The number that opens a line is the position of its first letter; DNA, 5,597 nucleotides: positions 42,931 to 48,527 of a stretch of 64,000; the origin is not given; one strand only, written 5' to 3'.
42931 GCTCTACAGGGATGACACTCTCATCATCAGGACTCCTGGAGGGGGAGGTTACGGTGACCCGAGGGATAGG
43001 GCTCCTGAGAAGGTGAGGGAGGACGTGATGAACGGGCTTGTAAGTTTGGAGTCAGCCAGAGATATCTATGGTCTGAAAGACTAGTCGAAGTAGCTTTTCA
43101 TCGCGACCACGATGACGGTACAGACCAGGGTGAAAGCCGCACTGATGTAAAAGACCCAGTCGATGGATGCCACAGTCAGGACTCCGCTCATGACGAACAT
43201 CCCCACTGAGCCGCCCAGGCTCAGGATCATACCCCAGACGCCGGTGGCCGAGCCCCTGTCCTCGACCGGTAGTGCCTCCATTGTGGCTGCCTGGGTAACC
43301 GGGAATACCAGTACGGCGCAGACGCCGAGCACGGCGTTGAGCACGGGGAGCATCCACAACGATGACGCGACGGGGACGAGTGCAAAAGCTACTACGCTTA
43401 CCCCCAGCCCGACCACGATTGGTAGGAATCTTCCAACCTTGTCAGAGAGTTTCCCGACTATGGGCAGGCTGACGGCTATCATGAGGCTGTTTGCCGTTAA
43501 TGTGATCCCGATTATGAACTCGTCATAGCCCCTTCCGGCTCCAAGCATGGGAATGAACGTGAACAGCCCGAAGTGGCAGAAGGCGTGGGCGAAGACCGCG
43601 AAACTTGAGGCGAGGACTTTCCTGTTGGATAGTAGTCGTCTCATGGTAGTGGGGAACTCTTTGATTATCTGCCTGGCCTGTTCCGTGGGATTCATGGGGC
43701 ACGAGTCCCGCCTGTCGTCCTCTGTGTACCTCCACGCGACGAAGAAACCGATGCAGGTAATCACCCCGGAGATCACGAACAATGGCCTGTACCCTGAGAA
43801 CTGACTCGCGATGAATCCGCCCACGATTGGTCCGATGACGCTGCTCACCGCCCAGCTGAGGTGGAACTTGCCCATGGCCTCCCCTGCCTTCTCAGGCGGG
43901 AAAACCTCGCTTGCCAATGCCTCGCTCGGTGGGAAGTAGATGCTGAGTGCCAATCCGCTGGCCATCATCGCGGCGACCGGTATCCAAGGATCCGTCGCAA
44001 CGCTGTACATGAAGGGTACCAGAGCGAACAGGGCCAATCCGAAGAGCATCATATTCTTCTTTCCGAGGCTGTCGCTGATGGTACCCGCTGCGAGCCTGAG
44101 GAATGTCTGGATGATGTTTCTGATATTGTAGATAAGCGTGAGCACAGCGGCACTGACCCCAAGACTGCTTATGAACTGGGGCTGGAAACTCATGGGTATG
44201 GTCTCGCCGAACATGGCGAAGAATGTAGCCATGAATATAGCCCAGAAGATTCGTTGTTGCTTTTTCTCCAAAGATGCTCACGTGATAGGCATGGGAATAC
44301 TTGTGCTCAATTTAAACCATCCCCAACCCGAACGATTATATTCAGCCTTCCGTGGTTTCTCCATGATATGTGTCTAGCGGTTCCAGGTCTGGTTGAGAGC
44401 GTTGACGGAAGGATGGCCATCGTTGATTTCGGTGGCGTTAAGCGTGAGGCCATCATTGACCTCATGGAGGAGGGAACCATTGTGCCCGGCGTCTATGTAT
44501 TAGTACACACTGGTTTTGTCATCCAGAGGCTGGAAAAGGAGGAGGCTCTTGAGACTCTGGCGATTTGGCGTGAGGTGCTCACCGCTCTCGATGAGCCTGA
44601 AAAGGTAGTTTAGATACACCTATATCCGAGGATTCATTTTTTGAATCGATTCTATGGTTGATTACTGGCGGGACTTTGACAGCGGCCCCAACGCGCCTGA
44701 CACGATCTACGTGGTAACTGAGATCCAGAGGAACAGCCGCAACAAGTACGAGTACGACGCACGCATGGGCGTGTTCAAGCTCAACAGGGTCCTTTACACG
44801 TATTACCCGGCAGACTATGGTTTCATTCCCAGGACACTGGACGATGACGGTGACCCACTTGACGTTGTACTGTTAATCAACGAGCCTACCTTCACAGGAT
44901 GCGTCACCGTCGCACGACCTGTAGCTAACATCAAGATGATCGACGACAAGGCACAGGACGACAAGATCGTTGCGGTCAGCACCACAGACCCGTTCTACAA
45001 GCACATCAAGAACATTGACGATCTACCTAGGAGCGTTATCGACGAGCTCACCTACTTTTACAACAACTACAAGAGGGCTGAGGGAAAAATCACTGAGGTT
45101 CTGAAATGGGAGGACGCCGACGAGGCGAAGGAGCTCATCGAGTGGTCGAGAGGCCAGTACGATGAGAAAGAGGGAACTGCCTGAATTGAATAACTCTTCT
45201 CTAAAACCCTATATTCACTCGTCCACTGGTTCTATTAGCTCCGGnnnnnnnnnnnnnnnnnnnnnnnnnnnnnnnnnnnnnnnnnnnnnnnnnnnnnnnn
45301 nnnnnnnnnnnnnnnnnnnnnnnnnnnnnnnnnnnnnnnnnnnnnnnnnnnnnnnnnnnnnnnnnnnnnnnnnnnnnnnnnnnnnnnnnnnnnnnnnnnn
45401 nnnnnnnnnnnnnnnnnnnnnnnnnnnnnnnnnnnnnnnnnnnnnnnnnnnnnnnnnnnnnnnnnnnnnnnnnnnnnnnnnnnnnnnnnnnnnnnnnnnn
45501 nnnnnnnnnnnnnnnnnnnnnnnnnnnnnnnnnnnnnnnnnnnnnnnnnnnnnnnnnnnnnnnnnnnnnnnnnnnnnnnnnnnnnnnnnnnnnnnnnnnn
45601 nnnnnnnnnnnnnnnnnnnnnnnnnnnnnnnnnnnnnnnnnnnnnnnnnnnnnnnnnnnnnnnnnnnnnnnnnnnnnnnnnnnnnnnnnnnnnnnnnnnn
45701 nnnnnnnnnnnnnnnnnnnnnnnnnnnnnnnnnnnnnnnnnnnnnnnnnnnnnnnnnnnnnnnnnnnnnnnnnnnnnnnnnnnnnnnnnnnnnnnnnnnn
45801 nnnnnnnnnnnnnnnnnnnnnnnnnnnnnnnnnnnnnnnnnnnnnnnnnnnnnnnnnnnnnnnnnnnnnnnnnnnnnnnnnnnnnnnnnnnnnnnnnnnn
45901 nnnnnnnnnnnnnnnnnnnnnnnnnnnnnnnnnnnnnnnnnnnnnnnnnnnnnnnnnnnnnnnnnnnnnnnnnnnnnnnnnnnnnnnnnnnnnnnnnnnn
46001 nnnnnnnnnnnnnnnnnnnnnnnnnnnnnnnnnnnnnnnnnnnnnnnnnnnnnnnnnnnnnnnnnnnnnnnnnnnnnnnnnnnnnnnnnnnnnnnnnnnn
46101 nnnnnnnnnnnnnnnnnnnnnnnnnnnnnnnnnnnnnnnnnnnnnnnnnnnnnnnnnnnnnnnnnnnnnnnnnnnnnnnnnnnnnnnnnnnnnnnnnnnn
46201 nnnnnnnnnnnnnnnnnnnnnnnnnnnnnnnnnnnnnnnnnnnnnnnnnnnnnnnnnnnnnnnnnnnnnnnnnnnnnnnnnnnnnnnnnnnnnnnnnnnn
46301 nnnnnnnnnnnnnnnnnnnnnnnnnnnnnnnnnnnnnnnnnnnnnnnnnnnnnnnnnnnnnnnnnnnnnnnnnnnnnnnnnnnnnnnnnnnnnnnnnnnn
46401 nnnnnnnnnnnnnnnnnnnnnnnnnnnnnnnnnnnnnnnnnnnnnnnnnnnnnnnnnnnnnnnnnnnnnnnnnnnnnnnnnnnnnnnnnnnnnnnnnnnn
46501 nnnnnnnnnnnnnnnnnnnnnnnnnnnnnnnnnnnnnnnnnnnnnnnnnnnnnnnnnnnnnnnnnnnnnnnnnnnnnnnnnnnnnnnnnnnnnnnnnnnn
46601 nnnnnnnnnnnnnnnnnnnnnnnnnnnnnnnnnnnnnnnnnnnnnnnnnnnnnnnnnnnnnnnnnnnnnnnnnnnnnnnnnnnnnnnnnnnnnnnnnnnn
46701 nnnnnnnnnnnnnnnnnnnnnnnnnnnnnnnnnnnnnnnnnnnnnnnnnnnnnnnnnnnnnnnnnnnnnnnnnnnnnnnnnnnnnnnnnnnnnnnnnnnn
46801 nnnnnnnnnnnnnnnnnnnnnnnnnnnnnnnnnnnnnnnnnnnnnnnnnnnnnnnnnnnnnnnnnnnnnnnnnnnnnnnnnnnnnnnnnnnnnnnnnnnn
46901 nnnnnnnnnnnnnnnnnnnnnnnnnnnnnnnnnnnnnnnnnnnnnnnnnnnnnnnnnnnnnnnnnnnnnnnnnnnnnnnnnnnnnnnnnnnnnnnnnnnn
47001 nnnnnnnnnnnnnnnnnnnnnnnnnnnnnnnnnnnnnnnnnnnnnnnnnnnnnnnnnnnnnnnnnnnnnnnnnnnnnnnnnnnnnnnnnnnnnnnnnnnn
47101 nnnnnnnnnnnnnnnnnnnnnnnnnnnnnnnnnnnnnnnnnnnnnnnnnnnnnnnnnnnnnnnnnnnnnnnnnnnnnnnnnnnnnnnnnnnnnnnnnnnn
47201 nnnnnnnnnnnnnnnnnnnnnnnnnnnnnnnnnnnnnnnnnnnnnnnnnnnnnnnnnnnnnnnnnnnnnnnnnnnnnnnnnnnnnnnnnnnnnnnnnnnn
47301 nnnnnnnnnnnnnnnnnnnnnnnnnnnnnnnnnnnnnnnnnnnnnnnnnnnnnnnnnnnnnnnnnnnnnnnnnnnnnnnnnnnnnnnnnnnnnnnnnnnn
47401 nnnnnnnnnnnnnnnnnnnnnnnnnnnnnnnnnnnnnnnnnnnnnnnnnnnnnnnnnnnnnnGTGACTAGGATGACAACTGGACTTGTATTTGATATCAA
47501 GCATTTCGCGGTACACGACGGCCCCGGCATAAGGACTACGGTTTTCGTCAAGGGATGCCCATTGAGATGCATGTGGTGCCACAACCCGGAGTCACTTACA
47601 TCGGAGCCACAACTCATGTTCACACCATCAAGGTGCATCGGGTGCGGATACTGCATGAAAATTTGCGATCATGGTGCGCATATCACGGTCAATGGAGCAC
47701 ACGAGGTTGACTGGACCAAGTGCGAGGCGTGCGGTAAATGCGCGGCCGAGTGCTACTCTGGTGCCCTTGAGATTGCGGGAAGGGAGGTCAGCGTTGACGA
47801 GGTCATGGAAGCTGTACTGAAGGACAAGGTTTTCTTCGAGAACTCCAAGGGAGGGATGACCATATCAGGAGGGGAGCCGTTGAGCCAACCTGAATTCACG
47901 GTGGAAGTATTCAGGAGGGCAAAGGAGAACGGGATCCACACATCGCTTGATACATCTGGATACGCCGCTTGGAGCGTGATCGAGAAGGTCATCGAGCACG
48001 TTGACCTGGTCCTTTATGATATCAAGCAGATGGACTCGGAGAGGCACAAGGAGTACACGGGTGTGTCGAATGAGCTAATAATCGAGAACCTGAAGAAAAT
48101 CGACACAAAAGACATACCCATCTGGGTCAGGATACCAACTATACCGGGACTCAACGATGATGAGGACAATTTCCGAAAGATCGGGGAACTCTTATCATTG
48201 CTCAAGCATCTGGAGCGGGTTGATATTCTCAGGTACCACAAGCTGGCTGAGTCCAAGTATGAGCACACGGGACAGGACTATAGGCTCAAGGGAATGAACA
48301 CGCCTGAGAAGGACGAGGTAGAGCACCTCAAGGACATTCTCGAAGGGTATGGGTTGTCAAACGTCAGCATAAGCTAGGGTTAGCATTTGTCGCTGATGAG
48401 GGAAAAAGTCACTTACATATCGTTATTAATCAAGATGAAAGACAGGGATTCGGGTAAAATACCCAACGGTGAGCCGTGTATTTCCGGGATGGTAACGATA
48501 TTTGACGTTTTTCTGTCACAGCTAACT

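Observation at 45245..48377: Divergent glycyl radical enzyme (Cys loop GCHW) with a dedicated activase, substrate unknown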

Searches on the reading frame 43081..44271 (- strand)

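Call 3: search_protein_families(library=pfam, proteins=[window:43081-44271:-])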
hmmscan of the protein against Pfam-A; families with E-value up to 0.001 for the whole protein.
window:43081-44271:- (396 aa): 4 families
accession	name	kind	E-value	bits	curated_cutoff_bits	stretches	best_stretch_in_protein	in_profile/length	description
PF07690.21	MFS_1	-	1e-65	222.4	33.4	2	12-299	1-285/347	Major Facilitator Superfamily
PF12832.13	MFS_1_like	-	1.6e-15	57.5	25.2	2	6-165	211-371/373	MFS_1 like family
PF05977.19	MFS_3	-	1.3e-08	34.2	27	1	6-391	9-393/524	Transmembrane secretion effector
PF03209.21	PUCC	-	0.00028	20.5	21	0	95-229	86-219/401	PUCC protein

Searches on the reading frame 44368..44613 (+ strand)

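Call 80: search_protein_families(library=pfam, proteins=[window:44368-44613:+], max_evalue=0.001)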
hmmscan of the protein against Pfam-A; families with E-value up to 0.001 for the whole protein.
window:44368-44613:+ (81 aa): 1 family
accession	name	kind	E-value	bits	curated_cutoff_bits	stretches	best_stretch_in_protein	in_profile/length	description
PF01455.23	HupF_HypC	-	3.9e-23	81.8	28.5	1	1-67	1-65/65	HupF/HypC family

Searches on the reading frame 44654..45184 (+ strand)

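Call 3: search_protein_families(library=pfam, proteins=[window:44654-45184:+])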
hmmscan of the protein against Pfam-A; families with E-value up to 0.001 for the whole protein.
window:44654-45184:+ (176 aa): 1 family
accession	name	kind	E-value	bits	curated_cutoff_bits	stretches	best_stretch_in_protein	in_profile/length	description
PF00719.24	Pyrophosphatase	-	9.5e-50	168.8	23.5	1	20-169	1-152/153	Inorganic pyrophosphatase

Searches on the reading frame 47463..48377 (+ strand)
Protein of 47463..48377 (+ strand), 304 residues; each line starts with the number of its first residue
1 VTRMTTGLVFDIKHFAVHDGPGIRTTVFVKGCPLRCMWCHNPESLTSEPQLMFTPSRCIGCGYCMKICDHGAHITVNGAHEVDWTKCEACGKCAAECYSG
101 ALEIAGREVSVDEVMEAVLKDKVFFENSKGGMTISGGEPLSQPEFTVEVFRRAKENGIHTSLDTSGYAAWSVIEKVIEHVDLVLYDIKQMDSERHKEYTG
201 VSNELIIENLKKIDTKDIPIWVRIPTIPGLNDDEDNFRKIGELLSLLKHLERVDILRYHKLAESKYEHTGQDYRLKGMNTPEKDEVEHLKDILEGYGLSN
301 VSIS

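Call 3: search_protein_families(library=pfam, proteins=[window:47463-48377:+])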
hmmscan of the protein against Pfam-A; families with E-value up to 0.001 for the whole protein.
window:47463-48377:+ (304 aa): 8 families
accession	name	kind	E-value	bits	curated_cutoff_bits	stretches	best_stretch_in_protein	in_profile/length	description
PF04055.27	Radical_SAM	-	1.4e-20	74.6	29.5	1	27-234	2-158/166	Radical SAM superfamily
PF13353.11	Fer4_12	-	1.4e-13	51.8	22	2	19-54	2-37/137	4Fe-4S single cluster domain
PF00037.32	Fer4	-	2.8e-09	36.8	21.1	2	54-72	4-22/24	4Fe-4S binding domain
PF12837.12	Fer4_6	-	9e-08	32.2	25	1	54-72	5-23/24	4Fe-4S binding domain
PF13237.11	Fer4_10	-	3e-06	27.5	25.5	1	53-97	4-52/53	4Fe-4S dicluster domain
PF13187.11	Fer4_9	-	7.4e-06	26.3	27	1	57-101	1-51/52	4Fe-4S dicluster domain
PF12838.12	Fer4_7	-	7.6e-06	26.7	27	0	86-109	1-24/52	4Fe-4S dicluster domain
PF14697.11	Fer4_21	-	0.00012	22.6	35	1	56-97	6-51/59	4Fe-4S dicluster domain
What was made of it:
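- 47463..48377 (+): GRE-activating radical-SAM enzyme, 304 aa, overlapping the GRE gene by 8 nt. Pfam Radical_SAM, Fer4_12 and Fer4 (call 3).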

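Call 4: search_protein_families(library=ncbifam, proteins=[window:47463-48377:+], max_evalue=0.01)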
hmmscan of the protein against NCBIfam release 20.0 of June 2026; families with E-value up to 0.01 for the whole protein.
window:47463-48377:+ (304 aa): 67 families (the best 25 are shown)
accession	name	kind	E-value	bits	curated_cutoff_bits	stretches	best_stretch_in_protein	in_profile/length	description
TIGR02494.1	PFLE_PFLC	subfamily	1.1e-108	363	174.35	1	9-296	1-292/293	glycyl-radical enzyme activating protein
NF043069.1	T4HPD_activ_SAM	equivalog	1.4e-107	359.5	425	1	7-299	2-294/299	trans-4-hydroxy-L-proline dehydratase activase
NF048010.1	SfplDhtActHpsHDes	equivalog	1.9e-101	338.9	430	1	4-292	3-297/298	(2S)-3-sulfopropanediol dehydratase activating enzyme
TIGR04395.1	cutC_activ_rSAM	equivalog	1.6e-93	313.4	360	1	7-299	5-303/309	choline TMA-lyase-activating enzyme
NF033719.1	ind_deCO2_activ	equivalog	2.8e-93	312.6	425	1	7-299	1-299/302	indoleacetate decarboxylase activase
NF048008.1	SfplDhtActHpfHKleb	equivalog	4.5e-85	285.7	500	1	9-292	2-292/308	(2S)-3-sulfopropanediol dehydratase activating enzyme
NF033717.2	HPDL_rSAM_activ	equivalog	5.8e-83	278.7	420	1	6-293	3-296/311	4-hydroxyphenylacetate decarboxylase activase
TIGR04003.1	rSAM_BssD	equivalog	5.6e-80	268.8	496.45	1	8-303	2-306/314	[benzylsuccinate synthase]-activating enzyme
TIGR02493.1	PFLA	equivalog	5.4e-71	238.7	231.75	2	105-294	42-233/235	pyruvate formate-lyase-activating protein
NF007483.0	PRK10076.1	equivalog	2e-69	234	326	2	83-298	72-286/292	[formate-C-acetyltransferase]-activating enzyme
NF008356.0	PRK11145.1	equivalog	3e-61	206.8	375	2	105-298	47-242/246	pyruvate formate lyase 1-activating protein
TIGR04041.1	activase_YjjW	hypoth_equivalog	1.6e-50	172.1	250.2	1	8-302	3-274/276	YjjW family glycine radical enzyme activase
TIGR02495.1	NrdG2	equivalog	1.8e-18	66.6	131.15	2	106-244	44-180/193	anaerobic ribonucleoside-triphosphate reductase activating protein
TIGR02491.1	NrdG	equivalog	2.9e-14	53.3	126.1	2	10-47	3-40/154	anaerobic ribonucleoside-triphosphate reductase activating protein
TIGR04349.1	rSAM_QueE_gams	hypoth_equivalog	1.8e-10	40.9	300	1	104-196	43-124/210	7-carboxy-7-deazaguanine synthase QueE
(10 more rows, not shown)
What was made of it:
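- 47463..48377 (+): TIGR02494 at 363 bits against a cut-off of 174 (call 4).
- Checked: The activase scores 363 bits against TIGR02494, whose cut-off is 174 (call 4).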
